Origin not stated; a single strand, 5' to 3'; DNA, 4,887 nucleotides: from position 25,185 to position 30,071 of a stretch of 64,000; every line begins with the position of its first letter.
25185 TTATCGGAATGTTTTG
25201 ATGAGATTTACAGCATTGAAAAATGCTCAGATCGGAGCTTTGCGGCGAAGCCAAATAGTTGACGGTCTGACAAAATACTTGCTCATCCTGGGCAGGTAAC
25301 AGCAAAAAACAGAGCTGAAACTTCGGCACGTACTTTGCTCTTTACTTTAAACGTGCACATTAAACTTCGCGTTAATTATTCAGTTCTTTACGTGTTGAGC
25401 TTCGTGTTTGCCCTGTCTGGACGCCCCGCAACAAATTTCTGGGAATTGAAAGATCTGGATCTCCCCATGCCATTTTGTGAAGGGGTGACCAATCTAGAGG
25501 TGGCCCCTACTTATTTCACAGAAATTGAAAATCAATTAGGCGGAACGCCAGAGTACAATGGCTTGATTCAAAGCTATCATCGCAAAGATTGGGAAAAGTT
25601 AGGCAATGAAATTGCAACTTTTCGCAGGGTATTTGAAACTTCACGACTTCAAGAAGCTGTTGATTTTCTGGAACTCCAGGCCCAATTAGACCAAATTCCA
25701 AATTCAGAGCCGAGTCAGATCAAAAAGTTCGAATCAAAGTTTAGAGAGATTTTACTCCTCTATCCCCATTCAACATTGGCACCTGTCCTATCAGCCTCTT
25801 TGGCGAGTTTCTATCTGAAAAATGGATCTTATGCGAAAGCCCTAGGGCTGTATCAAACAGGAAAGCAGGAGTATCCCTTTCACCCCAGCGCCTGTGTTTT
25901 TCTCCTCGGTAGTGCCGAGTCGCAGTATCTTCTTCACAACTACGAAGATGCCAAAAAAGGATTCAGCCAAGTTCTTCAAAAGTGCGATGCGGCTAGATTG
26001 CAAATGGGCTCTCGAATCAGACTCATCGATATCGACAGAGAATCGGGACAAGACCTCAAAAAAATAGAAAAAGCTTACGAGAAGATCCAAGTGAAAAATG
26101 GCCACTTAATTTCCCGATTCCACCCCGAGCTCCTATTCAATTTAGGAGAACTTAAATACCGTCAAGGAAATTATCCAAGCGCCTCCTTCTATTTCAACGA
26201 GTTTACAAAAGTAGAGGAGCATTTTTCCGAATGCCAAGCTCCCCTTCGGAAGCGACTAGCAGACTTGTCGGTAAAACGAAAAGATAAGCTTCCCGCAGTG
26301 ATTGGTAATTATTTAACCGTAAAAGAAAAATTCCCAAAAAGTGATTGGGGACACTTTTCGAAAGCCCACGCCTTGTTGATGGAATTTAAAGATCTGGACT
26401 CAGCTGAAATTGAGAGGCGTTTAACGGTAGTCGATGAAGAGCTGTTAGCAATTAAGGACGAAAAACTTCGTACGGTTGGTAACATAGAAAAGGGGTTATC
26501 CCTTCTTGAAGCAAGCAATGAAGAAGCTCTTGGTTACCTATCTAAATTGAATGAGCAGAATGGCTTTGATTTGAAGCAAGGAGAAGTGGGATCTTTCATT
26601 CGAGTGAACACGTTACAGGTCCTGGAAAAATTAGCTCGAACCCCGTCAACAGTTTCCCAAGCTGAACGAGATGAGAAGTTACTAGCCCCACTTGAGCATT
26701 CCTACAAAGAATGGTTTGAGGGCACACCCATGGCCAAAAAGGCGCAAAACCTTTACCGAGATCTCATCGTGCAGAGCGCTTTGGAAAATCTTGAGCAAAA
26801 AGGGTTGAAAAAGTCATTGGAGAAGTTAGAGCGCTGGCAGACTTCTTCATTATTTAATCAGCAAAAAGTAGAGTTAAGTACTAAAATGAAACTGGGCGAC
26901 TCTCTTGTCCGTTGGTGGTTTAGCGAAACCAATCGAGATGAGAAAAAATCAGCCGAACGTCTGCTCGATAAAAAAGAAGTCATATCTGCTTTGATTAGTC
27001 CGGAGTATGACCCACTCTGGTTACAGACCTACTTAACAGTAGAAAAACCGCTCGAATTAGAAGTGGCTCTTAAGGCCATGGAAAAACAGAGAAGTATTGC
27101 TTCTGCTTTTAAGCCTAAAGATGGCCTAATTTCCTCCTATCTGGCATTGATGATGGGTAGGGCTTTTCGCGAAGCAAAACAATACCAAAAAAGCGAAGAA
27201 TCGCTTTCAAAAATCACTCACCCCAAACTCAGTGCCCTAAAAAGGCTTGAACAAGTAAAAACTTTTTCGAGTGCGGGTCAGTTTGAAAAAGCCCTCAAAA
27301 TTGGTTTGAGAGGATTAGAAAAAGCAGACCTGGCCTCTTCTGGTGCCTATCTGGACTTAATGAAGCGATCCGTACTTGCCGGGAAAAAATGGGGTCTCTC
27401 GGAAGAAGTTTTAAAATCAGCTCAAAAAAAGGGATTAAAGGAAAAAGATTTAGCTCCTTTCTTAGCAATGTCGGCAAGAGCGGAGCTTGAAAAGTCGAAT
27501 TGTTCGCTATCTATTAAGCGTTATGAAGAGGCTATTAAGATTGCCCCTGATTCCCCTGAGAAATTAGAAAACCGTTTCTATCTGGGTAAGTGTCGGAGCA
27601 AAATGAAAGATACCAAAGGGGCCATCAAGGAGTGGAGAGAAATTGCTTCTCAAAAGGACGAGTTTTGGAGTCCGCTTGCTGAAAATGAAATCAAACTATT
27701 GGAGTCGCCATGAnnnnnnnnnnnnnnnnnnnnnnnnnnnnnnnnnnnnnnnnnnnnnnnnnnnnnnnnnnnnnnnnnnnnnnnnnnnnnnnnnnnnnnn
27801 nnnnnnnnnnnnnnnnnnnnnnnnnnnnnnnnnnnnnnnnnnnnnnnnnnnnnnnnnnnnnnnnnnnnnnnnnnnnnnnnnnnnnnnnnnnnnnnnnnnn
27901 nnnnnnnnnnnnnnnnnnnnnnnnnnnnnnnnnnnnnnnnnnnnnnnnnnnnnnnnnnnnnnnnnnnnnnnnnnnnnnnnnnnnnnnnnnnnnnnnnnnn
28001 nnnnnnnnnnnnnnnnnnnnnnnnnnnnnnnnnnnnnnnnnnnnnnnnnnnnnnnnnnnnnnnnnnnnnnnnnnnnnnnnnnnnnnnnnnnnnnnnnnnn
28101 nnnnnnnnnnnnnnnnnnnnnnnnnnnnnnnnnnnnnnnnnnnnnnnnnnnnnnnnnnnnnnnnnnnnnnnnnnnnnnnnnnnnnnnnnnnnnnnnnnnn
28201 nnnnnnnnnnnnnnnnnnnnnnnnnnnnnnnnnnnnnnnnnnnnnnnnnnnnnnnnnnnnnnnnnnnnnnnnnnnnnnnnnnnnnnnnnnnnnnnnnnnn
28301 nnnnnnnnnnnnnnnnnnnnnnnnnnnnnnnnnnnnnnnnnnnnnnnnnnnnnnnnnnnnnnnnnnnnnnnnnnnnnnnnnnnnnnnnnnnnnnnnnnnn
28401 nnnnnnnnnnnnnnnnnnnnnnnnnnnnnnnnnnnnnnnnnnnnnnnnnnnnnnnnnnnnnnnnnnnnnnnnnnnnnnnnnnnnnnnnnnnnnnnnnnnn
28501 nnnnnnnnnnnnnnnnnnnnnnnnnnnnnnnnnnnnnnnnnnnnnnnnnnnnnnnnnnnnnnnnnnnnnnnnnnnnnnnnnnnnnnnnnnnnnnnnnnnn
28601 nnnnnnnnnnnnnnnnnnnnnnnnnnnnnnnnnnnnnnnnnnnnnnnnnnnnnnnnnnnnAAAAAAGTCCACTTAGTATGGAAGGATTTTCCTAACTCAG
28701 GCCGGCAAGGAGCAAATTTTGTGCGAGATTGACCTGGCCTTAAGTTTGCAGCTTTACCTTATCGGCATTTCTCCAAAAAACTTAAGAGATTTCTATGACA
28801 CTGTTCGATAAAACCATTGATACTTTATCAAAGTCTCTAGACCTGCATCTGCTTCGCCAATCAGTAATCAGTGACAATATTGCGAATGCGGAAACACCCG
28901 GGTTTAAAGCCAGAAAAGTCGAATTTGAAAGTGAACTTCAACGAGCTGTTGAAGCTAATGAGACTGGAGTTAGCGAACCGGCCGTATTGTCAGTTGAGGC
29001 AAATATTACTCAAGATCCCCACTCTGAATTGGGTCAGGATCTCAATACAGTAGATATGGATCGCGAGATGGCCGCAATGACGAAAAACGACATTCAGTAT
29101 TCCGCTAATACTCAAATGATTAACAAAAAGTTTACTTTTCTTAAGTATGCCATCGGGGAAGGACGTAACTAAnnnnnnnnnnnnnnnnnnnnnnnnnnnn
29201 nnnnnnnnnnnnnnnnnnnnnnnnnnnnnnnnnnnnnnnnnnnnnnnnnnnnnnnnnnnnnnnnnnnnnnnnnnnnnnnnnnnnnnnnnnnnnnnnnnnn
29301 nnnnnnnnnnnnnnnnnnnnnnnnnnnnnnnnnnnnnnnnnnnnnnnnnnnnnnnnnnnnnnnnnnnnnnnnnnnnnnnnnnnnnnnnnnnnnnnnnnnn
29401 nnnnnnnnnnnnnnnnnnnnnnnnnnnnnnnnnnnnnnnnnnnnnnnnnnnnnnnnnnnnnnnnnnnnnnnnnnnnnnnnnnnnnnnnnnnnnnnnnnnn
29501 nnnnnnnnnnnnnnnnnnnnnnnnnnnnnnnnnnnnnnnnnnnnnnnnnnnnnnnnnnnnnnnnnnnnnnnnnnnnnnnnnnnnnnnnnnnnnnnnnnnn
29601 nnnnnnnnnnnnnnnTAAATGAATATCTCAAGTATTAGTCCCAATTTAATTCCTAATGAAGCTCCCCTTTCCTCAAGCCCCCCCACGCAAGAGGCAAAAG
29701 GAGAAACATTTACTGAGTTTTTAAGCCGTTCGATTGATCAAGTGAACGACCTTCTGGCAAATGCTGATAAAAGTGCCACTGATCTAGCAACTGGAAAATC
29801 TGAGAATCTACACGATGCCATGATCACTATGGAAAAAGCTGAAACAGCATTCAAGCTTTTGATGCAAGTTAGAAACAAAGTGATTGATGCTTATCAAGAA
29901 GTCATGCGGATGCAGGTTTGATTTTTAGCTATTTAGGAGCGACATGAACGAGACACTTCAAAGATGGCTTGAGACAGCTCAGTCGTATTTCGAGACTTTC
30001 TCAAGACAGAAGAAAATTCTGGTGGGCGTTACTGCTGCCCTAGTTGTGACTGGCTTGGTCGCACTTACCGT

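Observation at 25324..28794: Sigma-54 flagellar cascade in which a large TPR protein is translationally coupled to an activator-only EBP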

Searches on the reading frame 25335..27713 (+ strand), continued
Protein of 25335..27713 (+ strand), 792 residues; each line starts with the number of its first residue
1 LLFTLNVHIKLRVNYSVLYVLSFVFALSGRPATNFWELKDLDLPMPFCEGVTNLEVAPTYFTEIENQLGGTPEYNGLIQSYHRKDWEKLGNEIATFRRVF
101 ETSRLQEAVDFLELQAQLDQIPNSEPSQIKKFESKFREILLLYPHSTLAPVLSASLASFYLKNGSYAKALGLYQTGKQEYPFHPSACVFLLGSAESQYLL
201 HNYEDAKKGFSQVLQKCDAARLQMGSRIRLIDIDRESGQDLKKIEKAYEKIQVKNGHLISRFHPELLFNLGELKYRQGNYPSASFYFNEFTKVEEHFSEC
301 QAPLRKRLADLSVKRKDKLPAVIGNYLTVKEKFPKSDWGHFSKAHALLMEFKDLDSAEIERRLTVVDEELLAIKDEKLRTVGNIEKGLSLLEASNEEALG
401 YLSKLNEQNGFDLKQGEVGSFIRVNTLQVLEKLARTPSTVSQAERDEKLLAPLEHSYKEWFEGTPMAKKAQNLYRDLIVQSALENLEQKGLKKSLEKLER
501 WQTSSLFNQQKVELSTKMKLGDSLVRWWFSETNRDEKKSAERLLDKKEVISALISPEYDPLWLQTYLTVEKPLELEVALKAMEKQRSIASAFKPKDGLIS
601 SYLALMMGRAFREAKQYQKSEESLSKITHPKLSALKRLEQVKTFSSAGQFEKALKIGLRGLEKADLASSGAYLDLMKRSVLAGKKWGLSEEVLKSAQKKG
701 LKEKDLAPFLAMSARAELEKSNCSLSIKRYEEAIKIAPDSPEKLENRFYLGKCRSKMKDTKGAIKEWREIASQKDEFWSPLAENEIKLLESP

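Call 35: predict_structure(alignment_id=A1)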
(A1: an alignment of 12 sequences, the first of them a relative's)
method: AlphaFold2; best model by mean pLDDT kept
length: 792 residues; sequences in the alignment: 12
mean_pLDDT: 87.6   pTM: 0.66
mean pLDDT of the five models: 87.6, 86.3, 85.0, 84.8, 84.7
residues with pLDDT >= 90: 488; 70-90: 249; 50-70: 22; < 50: 33
segments of 3 or more residues with pLDDT < 50: 1-8, 10-12, 14-29, 586-591
pLDDT, mean of each block of 10 residues (from residue 1): 43 48 39 76 85 82 85 93 92 92 88 92 78 91 89 92 90 93 90 94 95 91 91 91 94 88 89 93 94 72 93 90 94 94 94 89 96 94 94 88 85 84 91 80 84 89 91 92 90 93 87 87 93 90 92 89 94 91 59 74 94 94 91 90 94 91 80 92 91 90 88 94 94 91 92 92 93 91 91 61
secondary structure, 60 per line:
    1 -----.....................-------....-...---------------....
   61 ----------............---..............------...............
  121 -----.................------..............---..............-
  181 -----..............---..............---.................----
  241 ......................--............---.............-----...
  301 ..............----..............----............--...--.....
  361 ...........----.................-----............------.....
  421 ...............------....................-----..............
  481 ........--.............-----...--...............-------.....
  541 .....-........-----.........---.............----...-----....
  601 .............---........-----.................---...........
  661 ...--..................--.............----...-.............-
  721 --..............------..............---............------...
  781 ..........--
elements in order (helices of 4 or more, strands of 3 or more residues): H6-26 H34-37 H57-60 H71-82 H86-99 H106-120 H126-142 H149-162 H166-179 H186-199 H203-216 H220-236 H241-262 H265-276 H280-292 H298-314 H319-332 H337-348 H356-371 H376-392 H398-409 H416-435 H442-461 H467-488 H491-503 H514-528 H536-545 H547-554 H560-568 H572-584 H597-613 H617-624 H630-646 H650-663 H666-683 H686-698 H707-719 H723-736 H743-756 H760-771 H778-790

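Call 38: fold_search(model_id=the predicted structure, library=pdb)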
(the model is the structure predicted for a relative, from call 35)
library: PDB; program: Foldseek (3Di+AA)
matches with E <= 10: 1619; with E <= 0.001: 162
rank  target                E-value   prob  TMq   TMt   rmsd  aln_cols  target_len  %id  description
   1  9hvq_Q                5.2e-09  1.00  0.25  0.23  24.6       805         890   13  Structure of the transcribing Pol II-DSIF-PAF-SPT6-RECQL5 complex (released 2025-07-16)
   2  9rtt_Q                5.8e-09  1.00  0.27  0.25  26.6       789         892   12  Activated Elongation Complex with IWS1 and ELOF1 (released 2025-09-03)
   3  7xn7_q                6.8e-09  1.00  0.28  0.25  24.2       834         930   13  RNA polymerase II elongation complex containing Spt4/5, Elf1, Spt6, Spn1 and Paf1C (released 2022-09-07)
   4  4buj_F                7.0e-09  1.00  0.31  0.21  21.1       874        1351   12  Crystal structure of the S. cerevisiae Ski2-3-8 complex (released 2013-08-28)
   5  8fgw_D                7.3e-09  1.00  0.29  0.19  39.6       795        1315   14  Human IFT-A complex structures provide molecular insights into ciliary transport (released 2023-02-22)
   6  7dkh_A                7.3e-09  1.00  0.22  0.20  24.0       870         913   13  Crystal structure of the Ctr9/Paf1/Cdc73/Rtf1 quaternary complex (released 2021-11-24)
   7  7dkh_I                8.1e-09  1.00  0.36  0.32  23.8       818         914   13  Crystal structure of the Ctr9/Paf1/Cdc73/Rtf1 quaternary complex (released 2021-11-24)
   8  8q9t_E                1.0e-08  1.00  0.29  0.23  21.9       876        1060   12  CryoEM structure of a S. Cerevisiae Ski238 complex bound to RNA (released 2023-11-29)
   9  9hmf_K                2.2e-08  1.00  0.38  0.38  12.8       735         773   13  Periplasmic scaffold of the Campylobacter jejuni flagellar motor (alpha carbon trace) (released 2024-12-25)
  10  8bbg_D                2.5e-08  1.00  0.23  0.16  39.3       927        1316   14  Structure of the IFT-A complex; anterograde IFT-A train model (released 2022-12-21)
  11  6af0_A                3.1e-08  1.00  0.21  0.19  25.6       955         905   12  Structure of Ctr9, Paf1 and Cdc73 ternary complex from Myceliophthora thermophila (released 2018-09-19)
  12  7qdr_B                4.0e-08  1.00  0.23  0.16  32.5       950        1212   12  Apo human SKI complex in the closed state (released 2022-02-02)
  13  4buj_B                5.0e-08  1.00  0.28  0.18  21.5       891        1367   11  Crystal structure of the S. cerevisiae Ski2-3-8 complex (released 2013-08-28)
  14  7qdz_B                1.2e-07  1.00  0.23  0.17  31.3       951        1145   13  80S-bound human SKI complex in the closed state (released 2022-02-09)
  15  7qds_B                2.7e-07  1.00  0.23  0.19  32.3       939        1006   11  Apo human SKI complex in the open state (released 2022-02-02)
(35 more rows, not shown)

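Call 39: search_protein_representatives(alignment_id=A1)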
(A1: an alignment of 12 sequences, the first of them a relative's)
Query: 12 sequences, 792 profile positions. Proteins with E-value up to 0.001 (for the whole library): 6548; up to 1e-10: 1076; up to 1e-30: 74. The best 150 are listed.
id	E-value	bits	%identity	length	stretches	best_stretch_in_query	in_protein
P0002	0.0e+00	1171.6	-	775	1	19-792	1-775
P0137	0.0e+00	1138.5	-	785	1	7-792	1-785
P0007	0.0e+00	1080.2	-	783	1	7-792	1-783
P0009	0.0e+00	1066.0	-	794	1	1-791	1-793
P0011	0.0e+00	1063.2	-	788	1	1-790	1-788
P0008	0.0e+00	1015.4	-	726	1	45-784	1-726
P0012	6.1e-289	977.1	-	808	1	6-791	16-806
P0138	5.8e-274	927.6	-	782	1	20-792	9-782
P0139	3.8e-264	895.1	-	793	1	19-789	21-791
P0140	7.6e-262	887.5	-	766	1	32-792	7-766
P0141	4.2e-240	815.6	-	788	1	8-790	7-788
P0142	3.6e-233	792.7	-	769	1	12-792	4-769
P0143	1.1e-228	777.8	-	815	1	30-789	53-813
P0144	1.1e-227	774.6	-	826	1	35-789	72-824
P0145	1.2e-227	774.4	-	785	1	12-790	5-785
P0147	5.2e-226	769.0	-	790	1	14-791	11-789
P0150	4.0e-223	759.5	-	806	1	32-789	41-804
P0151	1.6e-212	724.4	-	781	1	30-790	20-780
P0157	2.4e-201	687.4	-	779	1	18-790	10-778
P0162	8.7e-195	665.8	-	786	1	20-788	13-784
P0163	4.5e-194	663.4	-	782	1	12-789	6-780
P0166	1.1e-187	642.2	-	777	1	16-790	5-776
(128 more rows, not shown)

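Call 50: list_cluster_members(proteins=[P0141, P0143, P0145, P0147, P0150, P0151, P0157, P0162, P0163, P0166])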
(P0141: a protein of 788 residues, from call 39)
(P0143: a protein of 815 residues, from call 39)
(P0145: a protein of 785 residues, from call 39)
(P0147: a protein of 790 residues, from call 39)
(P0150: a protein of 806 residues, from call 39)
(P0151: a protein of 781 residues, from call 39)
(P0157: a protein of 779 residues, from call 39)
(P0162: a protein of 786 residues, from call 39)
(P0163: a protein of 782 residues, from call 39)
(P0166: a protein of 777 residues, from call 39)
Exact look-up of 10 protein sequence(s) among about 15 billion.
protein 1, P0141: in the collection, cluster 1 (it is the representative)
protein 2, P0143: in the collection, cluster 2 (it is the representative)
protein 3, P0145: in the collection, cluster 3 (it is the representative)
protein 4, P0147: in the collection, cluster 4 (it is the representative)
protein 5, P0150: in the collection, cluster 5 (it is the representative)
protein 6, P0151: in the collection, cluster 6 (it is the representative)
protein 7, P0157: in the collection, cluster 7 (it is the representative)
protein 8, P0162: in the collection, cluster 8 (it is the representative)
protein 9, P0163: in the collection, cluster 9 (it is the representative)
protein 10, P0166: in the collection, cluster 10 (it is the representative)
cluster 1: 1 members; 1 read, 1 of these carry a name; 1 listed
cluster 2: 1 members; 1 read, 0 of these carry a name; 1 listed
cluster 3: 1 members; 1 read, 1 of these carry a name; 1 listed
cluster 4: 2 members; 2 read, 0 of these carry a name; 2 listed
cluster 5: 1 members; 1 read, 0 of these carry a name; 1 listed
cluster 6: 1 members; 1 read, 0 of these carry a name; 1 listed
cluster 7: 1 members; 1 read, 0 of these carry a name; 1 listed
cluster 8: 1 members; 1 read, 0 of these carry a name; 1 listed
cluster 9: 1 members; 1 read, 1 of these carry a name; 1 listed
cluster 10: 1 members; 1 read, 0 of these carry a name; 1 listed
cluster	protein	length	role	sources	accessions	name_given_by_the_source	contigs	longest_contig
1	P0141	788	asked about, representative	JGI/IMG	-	tetratricopeptide (TPR) repeat protein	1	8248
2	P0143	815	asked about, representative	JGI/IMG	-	-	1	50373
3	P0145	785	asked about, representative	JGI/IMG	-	tetratricopeptide (TPR) repeat protein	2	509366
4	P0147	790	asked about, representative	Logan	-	-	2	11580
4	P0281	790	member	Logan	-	-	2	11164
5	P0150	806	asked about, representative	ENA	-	-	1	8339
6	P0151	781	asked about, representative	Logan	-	-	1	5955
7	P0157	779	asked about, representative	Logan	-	-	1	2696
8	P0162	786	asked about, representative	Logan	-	-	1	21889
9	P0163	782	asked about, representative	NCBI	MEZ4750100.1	MAG: hypothetical protein R3B54_05570 [Bdellovibrionota bacterium]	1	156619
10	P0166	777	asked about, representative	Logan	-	-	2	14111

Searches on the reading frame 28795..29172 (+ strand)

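Call 6: search_protein_families(library=pfam, proteins=[window:28795-29172:+], max_evalue=0.01)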
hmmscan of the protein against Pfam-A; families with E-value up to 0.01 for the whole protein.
window:28795-29172:+ (125 aa): 2 families
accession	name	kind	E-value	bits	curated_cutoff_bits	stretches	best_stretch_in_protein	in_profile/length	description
PF00460.25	Flg_bb_rod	-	3.8e-07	30.4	20.7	1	20-38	13-31/31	Flagella basal body rod protein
PF06429.18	Flg_bbr_C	-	0.0081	16.1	23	0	86-110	10-34/46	Flagellar basal body rod FlgEFG protein C-terminal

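Call 7: search_protein_families(library=ncbifam, proteins=[window:28795-29172:+], max_evalue=0.01)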
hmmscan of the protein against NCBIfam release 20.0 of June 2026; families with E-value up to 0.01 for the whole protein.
window:28795-29172:+ (125 aa): 32 families (the best 25 are shown)
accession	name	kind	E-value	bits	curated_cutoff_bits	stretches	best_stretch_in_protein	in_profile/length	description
TIGR01396.1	FlgB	equivalog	7.9e-32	110.2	59.05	1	4-120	1-130/131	flagellar basal body rod protein FlgB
NF009264.0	PRK12621.1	equivalog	1.9e-27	96.3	163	1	2-124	3-135/136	flagellar basal body rod protein FlgB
NF009265.0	PRK12622.1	equivalog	5.7e-19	68.6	145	1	1-55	1-55/135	flagellar basal body rod protein FlgB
NF009266.0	PRK12623.1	equivalog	9.6e-17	61.2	144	1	6-120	11-130/133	flagellar basal body rod protein FlgB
NF009328.0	PRK12685.1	equivalog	1.1e-14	54.7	169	1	4-120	5-113/116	flagellar basal body rod protein FlgB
NF009267.0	PRK12624.1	equivalog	1.2e-14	55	241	1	2-58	5-61/143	flagellar basal body rod protein FlgB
NF004654.1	PRK06004.1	equivalog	9e-14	52.5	142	1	14-121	5-125/126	flagellar basal body rod protein FlgB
NF005527.0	PRK07182.1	equivalog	4.7e-13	49.4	211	2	4-56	5-57/148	flagellar basal body rod protein FlgB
NF004653.1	PRK06003.1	equivalog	4.9e-11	43.1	153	1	11-110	10-114/126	flagellar basal body rod protein FlgB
NF005280.0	PRK06797.1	equivalog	7.5e-11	42.7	106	1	13-56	10-53/135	flagellar basal body rod protein FlgB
NF009263.0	PRK12620.1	equivalog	2.8e-10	40.3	158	1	12-119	13-129/133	flagellar basal body rod protein FlgB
NF009262.0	PRK12619.1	equivalog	7.6e-10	39.3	183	1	13-115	14-122/130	flagellar basal body rod protein FlgB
TIGR03506.1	FlgEFG_subfam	subfamily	9.6e-10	38.7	70.25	1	18-62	13-52/351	flagellar hook-basal body complex protein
NF009270.0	PRK12627.1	equivalog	5.6e-09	36.5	128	1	20-121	20-126/128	FlgB family protein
NF009275.1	PRK12632.1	equivalog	4.2e-08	33.6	170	1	1-110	1-115/130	flagellar basal body rod protein FlgC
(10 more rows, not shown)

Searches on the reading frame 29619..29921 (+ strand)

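Call 16: search_protein_families(library=pfam, proteins=[window:29619-29921:+], max_evalue=0.0001)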
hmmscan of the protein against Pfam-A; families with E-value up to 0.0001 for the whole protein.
window:29619-29921:+ (100 aa): 1 family
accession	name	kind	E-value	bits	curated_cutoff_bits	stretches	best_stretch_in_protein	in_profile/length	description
PF02049.23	FliE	-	6.6e-31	106.8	22.4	1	18-100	7-89/89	Flagellar hook-basal body complex protein FliE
